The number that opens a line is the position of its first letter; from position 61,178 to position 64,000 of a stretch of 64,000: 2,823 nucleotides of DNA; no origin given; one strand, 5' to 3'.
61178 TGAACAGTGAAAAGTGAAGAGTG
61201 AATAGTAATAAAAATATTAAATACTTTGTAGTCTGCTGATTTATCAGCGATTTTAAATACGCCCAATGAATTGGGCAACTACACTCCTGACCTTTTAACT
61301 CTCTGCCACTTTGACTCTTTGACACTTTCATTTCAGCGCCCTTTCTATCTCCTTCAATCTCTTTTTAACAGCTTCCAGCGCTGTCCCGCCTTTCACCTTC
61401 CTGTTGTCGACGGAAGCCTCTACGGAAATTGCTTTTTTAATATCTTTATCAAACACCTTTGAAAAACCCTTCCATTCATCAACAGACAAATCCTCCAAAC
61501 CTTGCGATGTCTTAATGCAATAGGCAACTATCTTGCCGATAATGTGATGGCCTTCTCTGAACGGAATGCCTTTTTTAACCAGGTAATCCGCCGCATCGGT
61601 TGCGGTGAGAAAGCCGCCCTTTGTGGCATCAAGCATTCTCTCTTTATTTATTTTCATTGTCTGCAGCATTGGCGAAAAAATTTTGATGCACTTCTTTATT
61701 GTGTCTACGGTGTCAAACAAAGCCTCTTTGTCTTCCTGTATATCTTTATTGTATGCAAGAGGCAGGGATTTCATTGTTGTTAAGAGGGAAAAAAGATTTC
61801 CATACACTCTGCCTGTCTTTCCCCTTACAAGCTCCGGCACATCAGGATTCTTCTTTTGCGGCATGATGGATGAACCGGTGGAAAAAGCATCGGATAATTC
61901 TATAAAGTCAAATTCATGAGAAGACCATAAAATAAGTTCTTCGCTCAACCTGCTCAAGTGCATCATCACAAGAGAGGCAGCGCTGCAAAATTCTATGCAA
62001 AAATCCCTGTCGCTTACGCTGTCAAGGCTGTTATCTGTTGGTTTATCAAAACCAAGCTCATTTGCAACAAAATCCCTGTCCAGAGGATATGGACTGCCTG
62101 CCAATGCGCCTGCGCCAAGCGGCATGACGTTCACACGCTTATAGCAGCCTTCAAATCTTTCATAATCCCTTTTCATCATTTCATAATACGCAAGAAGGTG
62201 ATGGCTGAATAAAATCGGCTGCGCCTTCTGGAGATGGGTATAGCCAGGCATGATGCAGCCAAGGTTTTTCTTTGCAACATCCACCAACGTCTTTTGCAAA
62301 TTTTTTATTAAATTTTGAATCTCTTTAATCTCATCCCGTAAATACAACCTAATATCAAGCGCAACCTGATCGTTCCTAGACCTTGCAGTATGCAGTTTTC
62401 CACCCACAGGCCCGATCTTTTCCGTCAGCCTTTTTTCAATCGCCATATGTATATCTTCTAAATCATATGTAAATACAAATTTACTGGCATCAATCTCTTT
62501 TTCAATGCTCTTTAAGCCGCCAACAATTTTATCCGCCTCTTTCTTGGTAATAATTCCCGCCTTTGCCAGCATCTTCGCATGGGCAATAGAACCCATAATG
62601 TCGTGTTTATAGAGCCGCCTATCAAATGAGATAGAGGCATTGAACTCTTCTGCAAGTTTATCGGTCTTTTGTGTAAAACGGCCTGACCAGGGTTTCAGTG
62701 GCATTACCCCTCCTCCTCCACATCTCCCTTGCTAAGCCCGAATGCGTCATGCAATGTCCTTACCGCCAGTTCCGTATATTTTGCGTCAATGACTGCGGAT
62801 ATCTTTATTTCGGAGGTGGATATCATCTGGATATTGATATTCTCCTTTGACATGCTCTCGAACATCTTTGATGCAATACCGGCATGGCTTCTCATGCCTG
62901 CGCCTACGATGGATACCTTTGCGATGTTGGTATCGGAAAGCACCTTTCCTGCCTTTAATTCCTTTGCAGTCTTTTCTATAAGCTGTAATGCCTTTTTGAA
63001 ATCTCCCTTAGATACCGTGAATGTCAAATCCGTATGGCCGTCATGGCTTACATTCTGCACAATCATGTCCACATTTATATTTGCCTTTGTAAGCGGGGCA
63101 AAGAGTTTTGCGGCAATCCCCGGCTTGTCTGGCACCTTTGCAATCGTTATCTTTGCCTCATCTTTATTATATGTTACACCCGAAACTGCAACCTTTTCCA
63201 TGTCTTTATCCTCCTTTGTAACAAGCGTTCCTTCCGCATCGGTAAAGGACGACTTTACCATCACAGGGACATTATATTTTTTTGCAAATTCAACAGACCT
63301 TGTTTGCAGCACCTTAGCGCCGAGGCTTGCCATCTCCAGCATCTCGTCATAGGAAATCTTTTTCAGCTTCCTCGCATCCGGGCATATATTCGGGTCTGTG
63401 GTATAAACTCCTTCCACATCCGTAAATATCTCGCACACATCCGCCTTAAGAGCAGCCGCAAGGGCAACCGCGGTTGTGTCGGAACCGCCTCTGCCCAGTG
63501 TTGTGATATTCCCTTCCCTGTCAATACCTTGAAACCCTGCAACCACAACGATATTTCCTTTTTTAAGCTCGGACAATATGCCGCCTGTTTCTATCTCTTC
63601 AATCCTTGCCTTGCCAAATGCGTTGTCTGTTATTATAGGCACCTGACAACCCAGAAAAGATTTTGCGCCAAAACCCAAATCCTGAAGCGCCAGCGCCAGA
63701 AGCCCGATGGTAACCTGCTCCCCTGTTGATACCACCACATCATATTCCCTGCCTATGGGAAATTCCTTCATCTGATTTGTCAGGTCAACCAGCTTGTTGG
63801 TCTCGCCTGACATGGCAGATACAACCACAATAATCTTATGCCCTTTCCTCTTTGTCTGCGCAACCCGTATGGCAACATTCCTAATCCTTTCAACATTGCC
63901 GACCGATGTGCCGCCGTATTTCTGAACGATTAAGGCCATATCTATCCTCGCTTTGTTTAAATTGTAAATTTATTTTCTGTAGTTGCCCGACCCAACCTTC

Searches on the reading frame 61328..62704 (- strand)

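Call 8: search_protein_families(library=pfam, proteins=[window:61328-62704:-])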
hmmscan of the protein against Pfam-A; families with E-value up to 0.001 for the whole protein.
window:61328-62704:- (458 aa): 2 families
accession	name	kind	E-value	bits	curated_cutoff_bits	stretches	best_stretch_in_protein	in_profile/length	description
PF00206.25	Lyase_1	-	4e-83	279.8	27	1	8-302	1-312/312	Lyase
PF14698.11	ASL_C2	-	4.6e-27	94.7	27.3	1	365-433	1-69/69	Argininosuccinate lyase C-terminal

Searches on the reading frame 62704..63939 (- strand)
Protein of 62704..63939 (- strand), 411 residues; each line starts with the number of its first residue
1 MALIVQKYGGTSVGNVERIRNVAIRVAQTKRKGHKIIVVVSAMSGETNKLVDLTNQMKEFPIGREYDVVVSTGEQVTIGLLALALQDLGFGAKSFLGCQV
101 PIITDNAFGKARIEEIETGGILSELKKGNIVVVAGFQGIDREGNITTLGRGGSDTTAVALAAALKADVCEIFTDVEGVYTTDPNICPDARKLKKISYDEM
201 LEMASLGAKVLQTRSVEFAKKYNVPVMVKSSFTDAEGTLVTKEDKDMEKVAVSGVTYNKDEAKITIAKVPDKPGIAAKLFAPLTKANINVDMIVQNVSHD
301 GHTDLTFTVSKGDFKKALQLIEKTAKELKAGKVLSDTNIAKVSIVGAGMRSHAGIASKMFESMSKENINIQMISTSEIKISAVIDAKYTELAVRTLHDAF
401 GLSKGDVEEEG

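Call 8: search_protein_families(library=pfam, proteins=[window:62704-63939:-])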
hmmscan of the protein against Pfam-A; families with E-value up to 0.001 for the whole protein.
window:62704-63939:- (411 aa): 4 families
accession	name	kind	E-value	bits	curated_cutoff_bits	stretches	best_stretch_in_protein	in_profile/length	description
PF00696.33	AA_kinase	-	3.3e-51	174.7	24.9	1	3-230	2-234/234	Amino acid kinase family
PF22468.2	ACT_9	-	2.6e-39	133.2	27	2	342-400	1-61/61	ACT domain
PF13840.12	ACT_7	-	2.9e-21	75.5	27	1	335-398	2-65/65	ACT domain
PF01842.31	ACT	-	1.7e-17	63.3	27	1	267-323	5-63/66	ACT domain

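Call 79: find_encoding_contigs(protein=window:62704-63939:-, flank=10000, max_places=3)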
Protein window:62704-63939:- (411 aa): no gene with exactly this product is on record in the collection.
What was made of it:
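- Tried and rejected: The aspartate-kinase look-up meant to extend the window failed (call 79).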
